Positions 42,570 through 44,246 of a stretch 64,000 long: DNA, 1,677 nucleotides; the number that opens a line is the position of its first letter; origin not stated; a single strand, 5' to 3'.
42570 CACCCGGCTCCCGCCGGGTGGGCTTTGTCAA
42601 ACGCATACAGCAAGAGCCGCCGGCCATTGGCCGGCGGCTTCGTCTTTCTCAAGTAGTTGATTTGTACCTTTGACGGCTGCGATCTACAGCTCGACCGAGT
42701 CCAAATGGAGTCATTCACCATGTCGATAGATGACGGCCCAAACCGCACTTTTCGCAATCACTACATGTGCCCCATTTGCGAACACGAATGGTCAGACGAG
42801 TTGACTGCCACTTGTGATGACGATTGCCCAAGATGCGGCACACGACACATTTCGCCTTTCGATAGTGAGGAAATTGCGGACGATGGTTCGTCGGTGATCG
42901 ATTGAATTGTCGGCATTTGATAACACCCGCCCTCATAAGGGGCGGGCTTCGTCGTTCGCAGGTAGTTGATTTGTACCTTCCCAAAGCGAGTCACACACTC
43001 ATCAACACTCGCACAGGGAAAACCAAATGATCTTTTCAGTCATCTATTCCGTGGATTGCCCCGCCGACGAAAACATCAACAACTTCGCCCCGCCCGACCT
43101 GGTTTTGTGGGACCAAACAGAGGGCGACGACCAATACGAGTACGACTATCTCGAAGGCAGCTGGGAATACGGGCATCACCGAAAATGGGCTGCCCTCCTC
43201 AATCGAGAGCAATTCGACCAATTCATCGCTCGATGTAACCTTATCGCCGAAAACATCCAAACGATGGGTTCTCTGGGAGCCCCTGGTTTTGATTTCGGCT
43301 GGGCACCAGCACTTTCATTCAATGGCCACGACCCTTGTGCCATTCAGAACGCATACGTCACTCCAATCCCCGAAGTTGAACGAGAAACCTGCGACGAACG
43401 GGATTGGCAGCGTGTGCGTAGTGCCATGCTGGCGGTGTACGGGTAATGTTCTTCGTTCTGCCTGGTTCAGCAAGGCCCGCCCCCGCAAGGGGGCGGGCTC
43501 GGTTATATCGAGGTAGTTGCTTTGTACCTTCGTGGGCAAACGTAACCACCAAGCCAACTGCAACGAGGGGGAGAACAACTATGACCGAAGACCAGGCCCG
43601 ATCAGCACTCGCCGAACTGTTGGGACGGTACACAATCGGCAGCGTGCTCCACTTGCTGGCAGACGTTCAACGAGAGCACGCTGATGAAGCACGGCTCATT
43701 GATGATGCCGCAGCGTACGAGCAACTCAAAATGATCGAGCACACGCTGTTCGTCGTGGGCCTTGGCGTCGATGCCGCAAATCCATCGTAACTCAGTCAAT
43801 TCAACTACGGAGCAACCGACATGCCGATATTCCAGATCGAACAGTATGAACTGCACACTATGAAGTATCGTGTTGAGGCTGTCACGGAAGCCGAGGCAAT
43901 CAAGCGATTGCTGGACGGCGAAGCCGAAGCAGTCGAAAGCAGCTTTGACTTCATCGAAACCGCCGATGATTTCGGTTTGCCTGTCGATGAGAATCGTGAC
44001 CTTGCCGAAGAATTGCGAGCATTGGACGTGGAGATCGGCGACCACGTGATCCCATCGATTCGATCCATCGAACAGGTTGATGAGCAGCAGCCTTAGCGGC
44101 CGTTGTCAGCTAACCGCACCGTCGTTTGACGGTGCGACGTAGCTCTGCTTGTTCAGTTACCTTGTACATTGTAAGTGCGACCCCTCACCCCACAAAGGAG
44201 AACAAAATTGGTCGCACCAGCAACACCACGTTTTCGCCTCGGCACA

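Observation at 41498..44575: Array of five small ORFs, each behind a hairpin and the same 18-nt motif (seven motif copies in all)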

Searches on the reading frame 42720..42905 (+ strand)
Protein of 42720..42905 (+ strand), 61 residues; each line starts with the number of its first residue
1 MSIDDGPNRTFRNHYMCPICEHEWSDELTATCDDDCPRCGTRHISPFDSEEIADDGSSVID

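Call 12: search_protein_families(library=pfam, proteins=[window:42720-42905:+], max_evalue=0.01)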
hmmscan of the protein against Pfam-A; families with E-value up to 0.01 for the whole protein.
window:42720-42905:+ (61 aa): 3 families
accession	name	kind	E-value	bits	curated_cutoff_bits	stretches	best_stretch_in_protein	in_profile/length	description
PF01096.23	Zn_ribbon_TFIIS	-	0.0077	16.5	21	0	36-47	3-14/39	Transcription factor S-II (TFIIS)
PF13248.11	Zn_ribbon_3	-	0.009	15.9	27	0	36-46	5-14/26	zinc-ribbon domain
PF24859.1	FdhE_central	-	0.0093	16.5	27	0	14-24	25-35/39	FdhE, central domain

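Call 13: search_protein_families(library=ncbifam, proteins=[window:42720-42905:+], max_evalue=0.01)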
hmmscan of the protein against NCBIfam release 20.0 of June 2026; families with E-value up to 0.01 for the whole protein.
window:42720-42905:+ (61 aa): 0 families

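Call 14: search_protein_families(library=phrogs, proteins=[window:42720-42905:+], max_evalue=0.01)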
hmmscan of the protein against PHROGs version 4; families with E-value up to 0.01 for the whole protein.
window:42720-42905:+ (61 aa): 2 families
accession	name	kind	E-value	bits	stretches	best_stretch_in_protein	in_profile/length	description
phrog_6601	-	unknown function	0.0016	19.3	0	6-25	10-29/55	-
phrog_2670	-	unknown function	0.0094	17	1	16-45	4-35/66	-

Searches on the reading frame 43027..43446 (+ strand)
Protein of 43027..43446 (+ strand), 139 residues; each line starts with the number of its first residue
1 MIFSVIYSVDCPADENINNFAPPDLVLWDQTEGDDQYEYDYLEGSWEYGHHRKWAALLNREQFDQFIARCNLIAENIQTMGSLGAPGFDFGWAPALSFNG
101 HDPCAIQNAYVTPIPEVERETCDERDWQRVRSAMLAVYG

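Call 12: search_protein_families(library=pfam, proteins=[window:43027-43446:+], max_evalue=0.01)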
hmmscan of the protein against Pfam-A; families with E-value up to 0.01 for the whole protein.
window:43027-43446:+ (139 aa): 0 families

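Call 13: search_protein_families(library=ncbifam, proteins=[window:43027-43446:+], max_evalue=0.01)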
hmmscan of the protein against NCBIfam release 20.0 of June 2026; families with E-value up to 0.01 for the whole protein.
window:43027-43446:+ (139 aa): 0 families

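Call 14: search_protein_families(library=phrogs, proteins=[window:43027-43446:+], max_evalue=0.01)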
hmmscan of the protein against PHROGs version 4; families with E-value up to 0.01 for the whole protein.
window:43027-43446:+ (139 aa): 0 families

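Call 39: search_solved_structures(query=window:43027-43446:+, max_evalue=1)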
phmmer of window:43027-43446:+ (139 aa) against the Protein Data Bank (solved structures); distinct sequences matched with E-value up to 1: 1.
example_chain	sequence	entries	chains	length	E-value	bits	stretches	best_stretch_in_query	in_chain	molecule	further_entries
5gzu_A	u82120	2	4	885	0.25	14.7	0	36-94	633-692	Chitinase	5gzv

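Call 74: find_homologous_proteins(query=window:43027-43446:+, max_evalue=0.001)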
Query window:43027-43446:+ (139 aa): 410 proteins with E <= 0.001 among 412 candidates; the best 120 are listed.
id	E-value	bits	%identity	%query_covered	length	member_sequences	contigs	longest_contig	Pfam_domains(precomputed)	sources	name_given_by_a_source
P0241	3.5e-94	331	100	100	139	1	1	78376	-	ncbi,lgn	-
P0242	2.1e-74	267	78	100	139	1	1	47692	-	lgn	-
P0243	2.1e-73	263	79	100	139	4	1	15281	-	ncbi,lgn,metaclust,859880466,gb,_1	metaclust:\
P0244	3.0e-73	263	78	100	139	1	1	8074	-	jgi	-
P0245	2.5e-72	260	78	100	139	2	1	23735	-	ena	-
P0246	1.0e-70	255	75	100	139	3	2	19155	-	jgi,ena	-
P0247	1.8e-69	251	75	99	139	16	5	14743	-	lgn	-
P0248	3.1e-69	250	77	95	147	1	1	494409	-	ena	-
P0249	5.3e-68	246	76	100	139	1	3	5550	-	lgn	-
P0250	6.3e-68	246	76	100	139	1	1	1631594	-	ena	-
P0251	3.3e-67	243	73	100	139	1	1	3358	-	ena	-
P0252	5.7e-67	243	73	100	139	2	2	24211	-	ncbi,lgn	-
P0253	7.8e-67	242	73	100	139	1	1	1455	-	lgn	-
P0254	1.0e-66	242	71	100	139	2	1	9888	-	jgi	jgi:hypothetical protein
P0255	4.4e-66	240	71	100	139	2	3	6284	-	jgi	-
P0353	1.4e-59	218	67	100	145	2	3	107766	-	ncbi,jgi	ncbi:MAG: hypothetical protein ABFD16_10255 [Thermoguttaceae bacterium]|jgi:hypothetical protein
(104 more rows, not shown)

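Call 78: find_encoding_contigs(protein=P0353, flank=10000, max_places=2)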
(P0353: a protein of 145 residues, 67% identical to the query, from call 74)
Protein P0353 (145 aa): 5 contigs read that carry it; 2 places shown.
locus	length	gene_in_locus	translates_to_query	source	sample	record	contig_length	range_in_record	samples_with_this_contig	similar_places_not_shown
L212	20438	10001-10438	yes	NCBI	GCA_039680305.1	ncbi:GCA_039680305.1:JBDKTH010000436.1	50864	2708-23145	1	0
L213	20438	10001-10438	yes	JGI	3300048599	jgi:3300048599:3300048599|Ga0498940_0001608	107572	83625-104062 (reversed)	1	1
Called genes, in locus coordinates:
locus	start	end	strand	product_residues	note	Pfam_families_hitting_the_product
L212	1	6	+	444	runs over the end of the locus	PF13102:Phage_int_SAM_5, PF00589:Phage_integrase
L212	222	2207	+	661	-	-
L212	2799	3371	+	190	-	-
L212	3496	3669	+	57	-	-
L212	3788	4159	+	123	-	-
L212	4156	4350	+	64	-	PF11211:DUF2997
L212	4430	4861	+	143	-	PF01809:YidD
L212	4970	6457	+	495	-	PF13401:AAA_22 (faint), PF00004:AAA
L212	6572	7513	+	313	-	-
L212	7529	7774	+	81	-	-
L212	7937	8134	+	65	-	-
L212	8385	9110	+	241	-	-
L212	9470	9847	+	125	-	-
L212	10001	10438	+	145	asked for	-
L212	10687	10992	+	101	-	-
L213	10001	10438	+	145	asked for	-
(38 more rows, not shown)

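Call 85: predict_structure(alignment_id=A7)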
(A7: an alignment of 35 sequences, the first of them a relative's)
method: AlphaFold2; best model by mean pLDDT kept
length: 139 residues; sequences in the alignment: 35
mean_pLDDT: 78.4   pTM: 0.72
mean pLDDT of the five models: 78.4, 77.4, 76.9, 72.1, 60.0
residues with pLDDT >= 90: 56; 70-90: 34; 50-70: 40; < 50: 9
segments of 3 or more residues with pLDDT < 50: 88-90, 136-139
pLDDT, mean of each block of 10 residues (from residue 1): 90 93 93 75 80 92 94 77 51 75 90 70 64 52
secondary structure, 60 per line:
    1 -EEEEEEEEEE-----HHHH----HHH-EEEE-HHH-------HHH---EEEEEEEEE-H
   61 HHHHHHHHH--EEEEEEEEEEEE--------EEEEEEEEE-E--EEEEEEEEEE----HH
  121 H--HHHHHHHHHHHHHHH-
elements in order: E2-11 H17-20 E29-32 E50-58 H60-69 E72-83 E92-100 E105-114 H124-138

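Call 88: fold_search(model_id=the predicted structure, library=pdb)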
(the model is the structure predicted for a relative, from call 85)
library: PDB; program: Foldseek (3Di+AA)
matches with E <= 10: 404; with E <= 0.001: 0
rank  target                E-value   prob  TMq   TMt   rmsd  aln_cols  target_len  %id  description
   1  3m05_C                1.2e-01  0.28  0.27  0.34  14.7       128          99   12  The crystal structure of a functionally unknown protein PEPE_1480 from Pediococcus pentosaceus ATCC 25745 (released 2010-03-16)
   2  4rww_B                1.3e-01  0.47  0.32  0.39  16.1       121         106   12  Crystal Structure of L. monocytogenes PstA in complex with cyclic-di-AMP (released 2014-12-17)
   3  4wiw_A                2.9e-01  0.16  0.22  0.12   7.0       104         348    6  Crystal structure of C-terminal domain of putative chitinase from Desulfitobacterium hafniense DCB-2 (released 2014-10-08)
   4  3m05_B                3.2e-01  0.18  0.28  0.34  14.5       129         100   12  The crystal structure of a functionally unknown protein PEPE_1480 from Pediococcus pentosaceus ATCC 25745 (released 2010-03-16)
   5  3nhq_E                3.9e-01  0.14  0.23  0.08  13.3       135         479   10  The dark Pfr structure of the photosensory core module of P. aeruginosa Bacteriophytochrome (released 2011-11-30)
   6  9fqz_CB               4.6e-01  0.20  0.28  0.07  11.7       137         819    9  CRYO-EM STRUCTURE OF HCT15 POLYSOMES BOUND TO EEF2, EBP1, AND SERBP1 (released 2026-01-14)
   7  4ush_B                4.8e-01  0.21  0.29  0.36  13.0       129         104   12  Nitrogen regulatory protein PII from Chlamydomonas reinhardtii in unliganded state (released 2014-12-03)
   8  2mcf_MODEL_1_A        4.8e-01  0.14  0.27  0.26  12.7       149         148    9  NMR structure of TGAM_1934 (released 2014-09-03)
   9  3nhq_H                5.1e-01  0.14  0.25  0.09  12.8       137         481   10  The dark Pfr structure of the photosensory core module of P. aeruginosa Bacteriophytochrome (released 2011-11-30)
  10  6aef_A                5.1e-01  0.08  0.21  0.08  17.3       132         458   10  PapA2 acyl transferase (released 2019-06-05)
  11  9a3p_L                5.8e-01  0.11  0.24  0.16  12.7       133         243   11  CLOCK-BMAL1 bound to the native Por nucleosome (released 2023-06-01)
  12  7nwu_G                6.5e-01  0.10  0.24  0.28  17.4       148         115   11  Co-crystal structure of UPF3B-RRM-NOPS-L with UPF2-MIF4GIII (released 2022-07-20)
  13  3mgj_A                6.8e-01  0.35  0.34  0.45   9.0       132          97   11  Crystal structure of the Saccharop_dh_N domain of MJ1480 protein from Methanococcus jannaschii. Northeast Structural G (released 2010-04-21)
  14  3sy3_D                6.8e-01  0.04  0.16  0.14  14.3       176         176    4  GBAA_1210 protein, a putative adenylate cyclase, from Bacillus anthracis (released 2011-07-27)
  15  9rcc_A                7.2e-01  0.10  0.22  0.09  12.2       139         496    9  PrPfr hybrid state of the Pseudomonas aeruginosa bacteriophytochrome / PaBphP (released 2025-09-03)
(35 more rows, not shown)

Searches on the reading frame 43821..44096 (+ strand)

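Call 12: search_protein_families(library=pfam, proteins=[window:43821-44096:+], max_evalue=0.01)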
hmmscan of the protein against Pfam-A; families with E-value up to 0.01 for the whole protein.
window:43821-44096:+ (91 aa): 0 families

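Call 13: search_protein_families(library=ncbifam, proteins=[window:43821-44096:+], max_evalue=0.01)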
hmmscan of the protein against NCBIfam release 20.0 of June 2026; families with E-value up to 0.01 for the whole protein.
window:43821-44096:+ (91 aa): 0 families

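Call 14: search_protein_families(library=phrogs, proteins=[window:43821-44096:+], max_evalue=0.01)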
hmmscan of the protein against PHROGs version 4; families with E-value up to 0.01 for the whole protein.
window:43821-44096:+ (91 aa): 1 family
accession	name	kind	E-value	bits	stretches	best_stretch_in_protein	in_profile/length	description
phrog_10718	-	unknown function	0.00073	20.5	1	1-46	1-49/53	-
